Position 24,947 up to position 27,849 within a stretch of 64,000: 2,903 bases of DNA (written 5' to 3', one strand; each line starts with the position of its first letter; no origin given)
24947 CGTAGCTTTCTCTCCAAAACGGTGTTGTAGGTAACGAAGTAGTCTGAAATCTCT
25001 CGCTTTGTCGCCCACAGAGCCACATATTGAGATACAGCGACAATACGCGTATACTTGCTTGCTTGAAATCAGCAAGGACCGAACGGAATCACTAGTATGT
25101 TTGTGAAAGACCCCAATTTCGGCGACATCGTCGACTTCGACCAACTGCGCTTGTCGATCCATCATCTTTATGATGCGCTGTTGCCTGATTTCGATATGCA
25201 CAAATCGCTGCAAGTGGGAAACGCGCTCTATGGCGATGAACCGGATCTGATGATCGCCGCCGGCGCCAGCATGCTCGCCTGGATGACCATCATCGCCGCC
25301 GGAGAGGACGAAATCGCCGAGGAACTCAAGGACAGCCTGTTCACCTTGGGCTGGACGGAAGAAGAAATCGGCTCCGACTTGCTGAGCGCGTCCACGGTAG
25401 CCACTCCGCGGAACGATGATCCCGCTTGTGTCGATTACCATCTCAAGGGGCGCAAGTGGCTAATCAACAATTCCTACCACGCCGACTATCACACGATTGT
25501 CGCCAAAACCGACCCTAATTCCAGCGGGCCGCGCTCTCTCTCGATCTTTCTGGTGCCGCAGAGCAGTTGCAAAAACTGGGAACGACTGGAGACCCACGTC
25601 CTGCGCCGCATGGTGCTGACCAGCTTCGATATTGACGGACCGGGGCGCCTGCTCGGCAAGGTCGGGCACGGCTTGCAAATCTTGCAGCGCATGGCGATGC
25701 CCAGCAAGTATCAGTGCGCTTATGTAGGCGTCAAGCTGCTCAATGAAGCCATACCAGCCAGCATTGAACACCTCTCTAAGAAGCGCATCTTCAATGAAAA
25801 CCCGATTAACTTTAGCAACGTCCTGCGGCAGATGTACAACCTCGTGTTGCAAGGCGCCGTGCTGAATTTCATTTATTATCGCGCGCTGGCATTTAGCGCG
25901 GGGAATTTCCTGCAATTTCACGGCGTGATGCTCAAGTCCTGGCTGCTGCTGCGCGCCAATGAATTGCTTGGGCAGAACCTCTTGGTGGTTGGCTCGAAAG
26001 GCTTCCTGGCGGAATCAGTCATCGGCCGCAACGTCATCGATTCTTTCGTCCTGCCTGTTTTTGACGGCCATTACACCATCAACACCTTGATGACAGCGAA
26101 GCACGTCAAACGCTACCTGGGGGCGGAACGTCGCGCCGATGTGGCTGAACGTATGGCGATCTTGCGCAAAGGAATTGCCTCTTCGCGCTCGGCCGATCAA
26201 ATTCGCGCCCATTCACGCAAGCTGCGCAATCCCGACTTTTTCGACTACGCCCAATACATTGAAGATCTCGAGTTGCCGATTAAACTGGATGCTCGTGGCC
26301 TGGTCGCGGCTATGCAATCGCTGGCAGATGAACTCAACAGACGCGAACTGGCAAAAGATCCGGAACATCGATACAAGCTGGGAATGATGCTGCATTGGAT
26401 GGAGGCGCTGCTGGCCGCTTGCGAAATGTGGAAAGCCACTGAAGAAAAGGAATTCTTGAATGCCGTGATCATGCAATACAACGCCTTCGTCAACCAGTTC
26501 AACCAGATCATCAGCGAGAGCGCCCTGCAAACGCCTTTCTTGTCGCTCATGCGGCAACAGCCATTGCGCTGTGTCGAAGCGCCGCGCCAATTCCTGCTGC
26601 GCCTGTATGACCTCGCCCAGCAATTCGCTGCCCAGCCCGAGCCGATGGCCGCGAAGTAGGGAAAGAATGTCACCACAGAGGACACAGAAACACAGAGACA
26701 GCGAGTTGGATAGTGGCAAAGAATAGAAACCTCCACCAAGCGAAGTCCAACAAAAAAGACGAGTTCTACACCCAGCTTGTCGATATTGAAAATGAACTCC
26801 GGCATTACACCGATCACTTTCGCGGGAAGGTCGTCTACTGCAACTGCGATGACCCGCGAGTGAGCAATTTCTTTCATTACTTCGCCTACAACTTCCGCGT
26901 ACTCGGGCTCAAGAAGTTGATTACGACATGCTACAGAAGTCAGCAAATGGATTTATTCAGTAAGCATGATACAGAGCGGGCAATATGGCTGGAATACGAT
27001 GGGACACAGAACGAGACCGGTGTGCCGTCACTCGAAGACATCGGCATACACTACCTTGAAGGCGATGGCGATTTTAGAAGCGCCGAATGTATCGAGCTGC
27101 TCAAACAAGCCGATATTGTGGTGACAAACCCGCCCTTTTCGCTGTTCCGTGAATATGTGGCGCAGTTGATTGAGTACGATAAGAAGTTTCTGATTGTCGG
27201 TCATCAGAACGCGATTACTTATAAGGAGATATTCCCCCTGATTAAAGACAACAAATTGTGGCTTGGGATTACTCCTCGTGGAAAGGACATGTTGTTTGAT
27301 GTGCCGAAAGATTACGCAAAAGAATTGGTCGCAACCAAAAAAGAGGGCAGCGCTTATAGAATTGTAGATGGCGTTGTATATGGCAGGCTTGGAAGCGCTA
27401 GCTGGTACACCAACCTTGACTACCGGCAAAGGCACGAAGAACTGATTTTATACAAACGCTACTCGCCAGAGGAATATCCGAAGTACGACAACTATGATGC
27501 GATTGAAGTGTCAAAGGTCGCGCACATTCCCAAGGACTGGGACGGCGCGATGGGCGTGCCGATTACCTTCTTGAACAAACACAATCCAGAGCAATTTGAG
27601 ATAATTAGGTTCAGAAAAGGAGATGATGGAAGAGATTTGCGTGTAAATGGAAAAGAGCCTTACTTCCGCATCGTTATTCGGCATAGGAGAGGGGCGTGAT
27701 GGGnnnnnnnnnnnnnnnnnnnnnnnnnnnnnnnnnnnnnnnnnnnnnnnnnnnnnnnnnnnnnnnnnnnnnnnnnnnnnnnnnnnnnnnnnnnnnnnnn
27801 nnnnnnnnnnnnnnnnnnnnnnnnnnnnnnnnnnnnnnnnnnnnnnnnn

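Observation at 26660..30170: Translationally coupled three-gene cassette: EcoRI-like adenine MTase, ApeA-like HEPN protein and DUF262-HNH nuclease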

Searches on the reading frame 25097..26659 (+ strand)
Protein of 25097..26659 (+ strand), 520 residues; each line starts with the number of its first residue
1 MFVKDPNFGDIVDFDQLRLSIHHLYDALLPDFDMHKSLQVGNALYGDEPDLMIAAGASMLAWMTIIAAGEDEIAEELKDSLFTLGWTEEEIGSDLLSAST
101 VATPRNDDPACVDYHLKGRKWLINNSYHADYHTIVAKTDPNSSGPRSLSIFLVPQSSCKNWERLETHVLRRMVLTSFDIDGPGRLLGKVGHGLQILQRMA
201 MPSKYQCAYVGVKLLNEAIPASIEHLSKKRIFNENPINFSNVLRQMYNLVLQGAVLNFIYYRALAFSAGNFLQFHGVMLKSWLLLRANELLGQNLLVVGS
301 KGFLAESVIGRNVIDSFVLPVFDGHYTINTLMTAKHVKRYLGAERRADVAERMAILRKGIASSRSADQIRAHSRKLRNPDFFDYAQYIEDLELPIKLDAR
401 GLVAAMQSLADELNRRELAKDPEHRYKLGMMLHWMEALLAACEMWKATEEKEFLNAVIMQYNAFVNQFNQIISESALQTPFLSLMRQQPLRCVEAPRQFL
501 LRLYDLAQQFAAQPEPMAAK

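Call 3: search_protein_families(library=pfam, proteins=[window:25097-26659:+], max_evalue=0.01)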
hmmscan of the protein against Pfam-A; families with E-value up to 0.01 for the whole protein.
window:25097-26659:+ (520 aa): 2 families
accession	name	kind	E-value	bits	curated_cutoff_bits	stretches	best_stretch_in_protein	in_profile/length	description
PF02770.24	Acyl-CoA_dh_M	-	1.3e-11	44.9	33.3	1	84-156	2-69/97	Acyl-CoA dehydrogenase, middle domain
PF00441.29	Acyl-CoA_dh_1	-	0.00052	20.6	22.4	1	190-337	1-149/150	Acyl-CoA dehydrogenase, C-terminal domain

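Call 4: search_protein_families(library=padloc, proteins=[window:25097-26659:+], max_evalue=0.01)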
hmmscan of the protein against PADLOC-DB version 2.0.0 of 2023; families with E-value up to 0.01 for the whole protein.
window:25097-26659:+ (520 aa): 1 family
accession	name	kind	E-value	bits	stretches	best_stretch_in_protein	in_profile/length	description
PDLC00342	PtuB1|PtuB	-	0.0022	15.4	1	194-243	37-86/247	Unknown function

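Call 5: search_protein_families(library=ncbifam, proteins=[window:25097-26659:+], max_evalue=0.01)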
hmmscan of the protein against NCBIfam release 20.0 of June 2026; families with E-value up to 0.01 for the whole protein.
window:25097-26659:+ (520 aa): 9 families
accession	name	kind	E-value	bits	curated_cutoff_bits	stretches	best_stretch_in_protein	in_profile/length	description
NF008594.0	PRK11561.1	equivalog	4.2e-09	35.3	545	1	80-252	178-349/540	isovaleryl-CoA dehydrogenase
NF053553.1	prodigi_MBC_PigA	equivalog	6.9e-08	32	500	1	86-336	127-378/381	prodigiosin MBC biosynthesis dehydrogenase PigA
NF042972.1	AcrlCoAredClosAcrC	equivalog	2.7e-07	29.6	640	1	85-337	123-376/378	acryloyl-CoA reductase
NF008997.0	PRK12341.1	equivalog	1.3e-06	27.7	537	1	79-319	117-358/382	acyl-CoA dehydrogenase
NF058590.1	AcCoDHFadEBacil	equivalog_domain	1.6e-05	23.6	600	1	86-263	141-316/586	acyl-CoA dehydrogenase FadE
NF045552.1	GlutCoADH_Des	equivalog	3.5e-05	23.2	470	1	81-174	121-205/387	glutaryl-CoA dehydrogenase Acd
NF045652.1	ProlPCPDhRedW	equivalog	0.00014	20.8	650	1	85-252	121-288/376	L-prolyl-[peptidyl-carrier protein] dehydrogenase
NF043006.1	CyhCrbnylCoADH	equivalog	0.00031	19.8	650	1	87-338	125-376/380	cyclohexane-1-carbonyl-CoA dehydrogenase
TIGR03207.1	cyc_hxne_CoA_dh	equivalog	0.0012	17.6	575.35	1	80-336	114-370/372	cyclohexanecarboxyl-CoA dehydrogenase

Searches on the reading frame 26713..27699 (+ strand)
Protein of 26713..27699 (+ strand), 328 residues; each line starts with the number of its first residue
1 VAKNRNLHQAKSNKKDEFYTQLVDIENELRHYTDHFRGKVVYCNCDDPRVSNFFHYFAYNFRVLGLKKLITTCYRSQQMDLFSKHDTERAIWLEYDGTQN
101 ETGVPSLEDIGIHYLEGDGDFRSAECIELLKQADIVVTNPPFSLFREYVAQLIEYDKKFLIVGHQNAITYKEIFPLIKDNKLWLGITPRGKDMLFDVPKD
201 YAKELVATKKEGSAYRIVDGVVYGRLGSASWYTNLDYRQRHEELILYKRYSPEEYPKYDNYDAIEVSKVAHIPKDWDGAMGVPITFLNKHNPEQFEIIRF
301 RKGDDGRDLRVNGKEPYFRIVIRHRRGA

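Call 3: search_protein_families(library=pfam, proteins=[window:26713-27699:+], max_evalue=0.01)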
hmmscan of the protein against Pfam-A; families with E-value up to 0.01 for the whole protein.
window:26713-27699:+ (328 aa): 1 family
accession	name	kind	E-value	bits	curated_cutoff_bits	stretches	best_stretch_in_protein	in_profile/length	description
PF13651.11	EcoRI_methylase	-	5.3e-137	457.2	26.4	1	6-305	1-305/345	Adenine-specific methyltransferase EcoRI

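Call 4: search_protein_families(library=padloc, proteins=[window:26713-27699:+], max_evalue=0.01)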
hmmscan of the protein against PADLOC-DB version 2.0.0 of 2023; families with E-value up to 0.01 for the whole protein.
window:26713-27699:+ (328 aa): 1 family
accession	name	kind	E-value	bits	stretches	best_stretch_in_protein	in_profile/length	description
PDLC03297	MTase_II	-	1.3e-129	430.4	1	2-326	5-329/332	Type II methyltransferase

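Call 5: search_protein_families(library=ncbifam, proteins=[window:26713-27699:+], max_evalue=0.01)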
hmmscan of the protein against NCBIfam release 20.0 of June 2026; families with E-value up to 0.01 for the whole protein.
window:26713-27699:+ (328 aa): 0 families
